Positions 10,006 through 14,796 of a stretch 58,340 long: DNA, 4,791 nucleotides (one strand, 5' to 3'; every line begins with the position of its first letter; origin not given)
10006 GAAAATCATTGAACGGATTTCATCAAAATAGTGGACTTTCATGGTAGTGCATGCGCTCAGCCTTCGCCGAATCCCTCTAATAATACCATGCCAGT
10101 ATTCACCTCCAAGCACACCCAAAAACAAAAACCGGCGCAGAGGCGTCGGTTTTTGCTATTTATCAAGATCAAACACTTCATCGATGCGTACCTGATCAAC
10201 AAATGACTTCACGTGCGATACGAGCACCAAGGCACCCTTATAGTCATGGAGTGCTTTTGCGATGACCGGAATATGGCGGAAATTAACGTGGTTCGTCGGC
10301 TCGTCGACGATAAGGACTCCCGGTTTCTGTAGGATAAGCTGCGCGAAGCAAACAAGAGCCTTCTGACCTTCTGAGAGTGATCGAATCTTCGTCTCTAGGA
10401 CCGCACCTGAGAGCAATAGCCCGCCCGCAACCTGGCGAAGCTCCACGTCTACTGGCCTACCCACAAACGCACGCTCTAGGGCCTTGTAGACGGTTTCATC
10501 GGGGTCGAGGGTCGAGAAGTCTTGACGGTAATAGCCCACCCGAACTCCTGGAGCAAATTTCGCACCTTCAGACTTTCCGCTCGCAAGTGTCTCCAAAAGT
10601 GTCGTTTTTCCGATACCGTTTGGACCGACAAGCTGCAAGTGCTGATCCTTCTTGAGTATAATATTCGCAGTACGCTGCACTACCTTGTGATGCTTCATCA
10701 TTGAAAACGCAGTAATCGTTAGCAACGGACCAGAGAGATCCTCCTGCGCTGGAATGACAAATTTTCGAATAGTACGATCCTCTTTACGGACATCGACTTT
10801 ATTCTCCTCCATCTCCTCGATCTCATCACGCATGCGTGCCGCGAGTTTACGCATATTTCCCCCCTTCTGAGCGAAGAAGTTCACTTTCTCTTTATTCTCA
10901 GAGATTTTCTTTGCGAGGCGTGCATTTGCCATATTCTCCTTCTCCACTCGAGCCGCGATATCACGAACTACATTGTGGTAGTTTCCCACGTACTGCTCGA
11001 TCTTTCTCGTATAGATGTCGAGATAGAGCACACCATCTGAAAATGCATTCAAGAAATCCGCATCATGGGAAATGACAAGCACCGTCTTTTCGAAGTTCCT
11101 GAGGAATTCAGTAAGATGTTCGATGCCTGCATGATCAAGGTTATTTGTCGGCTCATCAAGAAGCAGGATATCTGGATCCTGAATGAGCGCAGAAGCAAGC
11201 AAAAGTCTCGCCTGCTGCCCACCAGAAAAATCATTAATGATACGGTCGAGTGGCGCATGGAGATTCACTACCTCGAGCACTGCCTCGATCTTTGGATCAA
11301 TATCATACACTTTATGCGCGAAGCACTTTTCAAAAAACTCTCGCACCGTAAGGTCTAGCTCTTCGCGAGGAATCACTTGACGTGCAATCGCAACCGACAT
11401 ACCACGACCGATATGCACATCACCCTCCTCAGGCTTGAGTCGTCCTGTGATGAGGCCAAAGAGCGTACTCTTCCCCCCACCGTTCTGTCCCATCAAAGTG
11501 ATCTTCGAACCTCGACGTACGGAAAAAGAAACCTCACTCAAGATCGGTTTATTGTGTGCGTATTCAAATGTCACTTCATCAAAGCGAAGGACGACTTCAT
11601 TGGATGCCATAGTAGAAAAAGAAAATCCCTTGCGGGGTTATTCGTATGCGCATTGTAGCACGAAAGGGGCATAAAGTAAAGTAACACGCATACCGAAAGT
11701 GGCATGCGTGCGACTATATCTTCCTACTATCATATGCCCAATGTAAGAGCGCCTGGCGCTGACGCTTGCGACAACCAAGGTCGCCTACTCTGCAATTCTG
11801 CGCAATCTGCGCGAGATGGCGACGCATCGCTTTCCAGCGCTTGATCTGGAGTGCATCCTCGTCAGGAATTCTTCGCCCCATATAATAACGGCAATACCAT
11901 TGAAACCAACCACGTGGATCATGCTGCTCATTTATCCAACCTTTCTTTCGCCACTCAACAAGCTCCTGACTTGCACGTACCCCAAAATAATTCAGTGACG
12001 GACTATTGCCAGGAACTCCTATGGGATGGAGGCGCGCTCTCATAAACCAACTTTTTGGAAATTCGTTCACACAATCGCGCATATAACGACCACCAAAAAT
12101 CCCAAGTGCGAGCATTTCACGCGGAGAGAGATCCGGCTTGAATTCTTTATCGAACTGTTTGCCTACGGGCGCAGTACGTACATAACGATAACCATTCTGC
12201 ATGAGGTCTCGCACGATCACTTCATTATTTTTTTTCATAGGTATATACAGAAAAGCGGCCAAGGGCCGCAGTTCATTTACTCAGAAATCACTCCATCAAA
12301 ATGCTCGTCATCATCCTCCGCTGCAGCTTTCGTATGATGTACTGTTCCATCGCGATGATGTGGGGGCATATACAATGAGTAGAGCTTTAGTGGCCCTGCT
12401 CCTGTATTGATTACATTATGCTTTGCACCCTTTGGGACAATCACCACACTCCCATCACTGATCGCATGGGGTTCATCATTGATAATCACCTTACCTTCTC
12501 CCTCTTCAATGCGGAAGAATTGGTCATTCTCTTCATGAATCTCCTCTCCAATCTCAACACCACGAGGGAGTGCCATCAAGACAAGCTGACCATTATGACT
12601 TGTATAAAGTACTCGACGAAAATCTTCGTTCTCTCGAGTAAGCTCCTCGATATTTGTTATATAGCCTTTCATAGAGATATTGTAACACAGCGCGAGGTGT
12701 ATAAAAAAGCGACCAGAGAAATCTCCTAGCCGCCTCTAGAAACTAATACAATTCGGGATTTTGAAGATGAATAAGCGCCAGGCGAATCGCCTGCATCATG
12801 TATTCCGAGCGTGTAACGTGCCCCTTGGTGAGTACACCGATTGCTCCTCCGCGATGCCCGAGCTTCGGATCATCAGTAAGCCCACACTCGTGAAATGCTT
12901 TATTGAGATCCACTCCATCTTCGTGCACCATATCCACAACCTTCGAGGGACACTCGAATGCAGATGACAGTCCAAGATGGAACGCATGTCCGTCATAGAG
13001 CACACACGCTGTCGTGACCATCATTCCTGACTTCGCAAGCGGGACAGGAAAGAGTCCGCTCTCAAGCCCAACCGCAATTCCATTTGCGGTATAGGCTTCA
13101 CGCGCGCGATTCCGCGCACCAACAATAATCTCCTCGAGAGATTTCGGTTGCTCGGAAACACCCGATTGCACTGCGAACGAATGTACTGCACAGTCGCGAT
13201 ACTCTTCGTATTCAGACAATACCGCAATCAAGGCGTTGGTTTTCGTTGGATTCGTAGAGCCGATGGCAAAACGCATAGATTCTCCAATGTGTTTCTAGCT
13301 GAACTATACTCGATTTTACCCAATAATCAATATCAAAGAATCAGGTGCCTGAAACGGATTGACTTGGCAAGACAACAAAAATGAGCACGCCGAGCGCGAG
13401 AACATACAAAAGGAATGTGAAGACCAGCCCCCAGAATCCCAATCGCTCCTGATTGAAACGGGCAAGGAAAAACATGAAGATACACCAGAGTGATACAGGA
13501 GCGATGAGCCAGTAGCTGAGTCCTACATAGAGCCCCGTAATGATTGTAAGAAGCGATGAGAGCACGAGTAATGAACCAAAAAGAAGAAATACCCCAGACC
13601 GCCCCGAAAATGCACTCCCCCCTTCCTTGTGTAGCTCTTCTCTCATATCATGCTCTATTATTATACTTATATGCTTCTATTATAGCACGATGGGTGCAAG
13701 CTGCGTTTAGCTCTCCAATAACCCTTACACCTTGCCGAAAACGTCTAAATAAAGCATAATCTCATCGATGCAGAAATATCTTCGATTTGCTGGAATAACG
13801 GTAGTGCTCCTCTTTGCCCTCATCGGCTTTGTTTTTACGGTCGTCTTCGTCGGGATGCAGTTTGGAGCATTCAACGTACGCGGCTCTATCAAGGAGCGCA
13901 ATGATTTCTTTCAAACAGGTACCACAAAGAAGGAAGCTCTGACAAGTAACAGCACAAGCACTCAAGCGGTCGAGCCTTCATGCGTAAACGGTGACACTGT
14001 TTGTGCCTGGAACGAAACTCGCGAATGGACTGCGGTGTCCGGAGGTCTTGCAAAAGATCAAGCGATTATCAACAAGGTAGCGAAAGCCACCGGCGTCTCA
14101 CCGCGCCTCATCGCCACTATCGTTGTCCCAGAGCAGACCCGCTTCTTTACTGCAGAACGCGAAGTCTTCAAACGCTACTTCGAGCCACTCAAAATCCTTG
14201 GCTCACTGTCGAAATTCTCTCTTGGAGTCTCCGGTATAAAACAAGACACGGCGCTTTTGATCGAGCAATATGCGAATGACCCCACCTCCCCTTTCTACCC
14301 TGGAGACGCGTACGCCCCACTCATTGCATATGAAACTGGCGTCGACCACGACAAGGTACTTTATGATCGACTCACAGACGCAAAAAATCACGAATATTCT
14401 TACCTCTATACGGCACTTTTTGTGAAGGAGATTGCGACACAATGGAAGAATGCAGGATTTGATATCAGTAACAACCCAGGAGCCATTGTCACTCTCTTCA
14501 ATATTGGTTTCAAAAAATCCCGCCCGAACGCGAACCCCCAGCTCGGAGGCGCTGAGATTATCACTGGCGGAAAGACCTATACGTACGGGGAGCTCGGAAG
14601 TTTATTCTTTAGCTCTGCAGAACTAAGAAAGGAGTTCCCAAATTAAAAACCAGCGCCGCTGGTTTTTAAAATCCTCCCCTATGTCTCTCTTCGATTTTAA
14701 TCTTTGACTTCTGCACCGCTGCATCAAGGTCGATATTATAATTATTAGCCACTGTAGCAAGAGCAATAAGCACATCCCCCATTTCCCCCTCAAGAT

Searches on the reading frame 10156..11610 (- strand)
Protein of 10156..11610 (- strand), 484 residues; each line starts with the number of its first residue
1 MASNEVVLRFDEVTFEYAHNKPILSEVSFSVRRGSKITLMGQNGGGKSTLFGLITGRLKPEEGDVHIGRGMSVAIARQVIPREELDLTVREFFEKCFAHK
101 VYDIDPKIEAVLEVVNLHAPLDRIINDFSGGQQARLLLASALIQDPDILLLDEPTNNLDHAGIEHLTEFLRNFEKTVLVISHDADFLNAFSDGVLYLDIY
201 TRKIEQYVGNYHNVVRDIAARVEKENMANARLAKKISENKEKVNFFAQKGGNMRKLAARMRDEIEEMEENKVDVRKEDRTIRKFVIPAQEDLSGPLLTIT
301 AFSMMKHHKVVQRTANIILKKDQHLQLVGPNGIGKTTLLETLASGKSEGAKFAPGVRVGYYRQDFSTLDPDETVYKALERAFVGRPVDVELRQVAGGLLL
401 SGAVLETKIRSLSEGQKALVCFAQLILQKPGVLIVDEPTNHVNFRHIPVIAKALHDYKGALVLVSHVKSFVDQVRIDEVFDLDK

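Call 28: search_protein_families(library=pfam, proteins=[window:10156-11610:-])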
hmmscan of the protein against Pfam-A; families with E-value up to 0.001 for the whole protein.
window:10156-11610:- (484 aa): 10 families
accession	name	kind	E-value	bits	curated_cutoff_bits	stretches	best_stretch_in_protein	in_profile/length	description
PF00005.33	ABC_tran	-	2.2e-45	155.1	25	2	24-156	1-137/137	ABC transporter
PF13304.12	AAA_21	-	7e-20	72.7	27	2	125-184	235-300/304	AAA domain, putative AbiEii toxin, Type IV TA system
PF02463.25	SMC_N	-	1.5e-08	34.8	40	0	125-190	134-205/220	RecF/RecN/SMC N terminal domain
PF03193.22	RsgA_GTPase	-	3.1e-06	27.6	30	0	307-345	93-129/174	RsgA GTPase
PF13401.12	AAA_22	-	5.1e-06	27.3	27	0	321-437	4-92/130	AAA domain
PF13555.12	AAA_29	-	9.7e-06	25.7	27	0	29-51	17-39/61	P-loop containing region of AAA domain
PF13191.12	AAA_16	-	1.8e-05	25.7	32.6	0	324-381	26-85/167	AAA ATPase domain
PF12848.13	ABC_tran_Xtn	-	5.6e-05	23.6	25.9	1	198-280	2-82/85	ABC transporter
PF20720.3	nSTAND3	-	0.00011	22.4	27.2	0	313-345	8-40/155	Novel STAND NTPase 3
PF05729.18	NACHT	-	0.00078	19.7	26.7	0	327-352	5-30/167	NACHT domain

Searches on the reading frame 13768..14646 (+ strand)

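Call 28: search_protein_families(library=pfam, proteins=[window:13768-14646:+])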
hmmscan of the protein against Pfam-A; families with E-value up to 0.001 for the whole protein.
window:13768-14646:+ (292 aa): 1 family
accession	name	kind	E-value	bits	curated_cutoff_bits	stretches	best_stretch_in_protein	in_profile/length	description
PF07182.16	DUF1402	-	5.3e-06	26.2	27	1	198-257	211-268/300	Protein of unknown function (DUF1402)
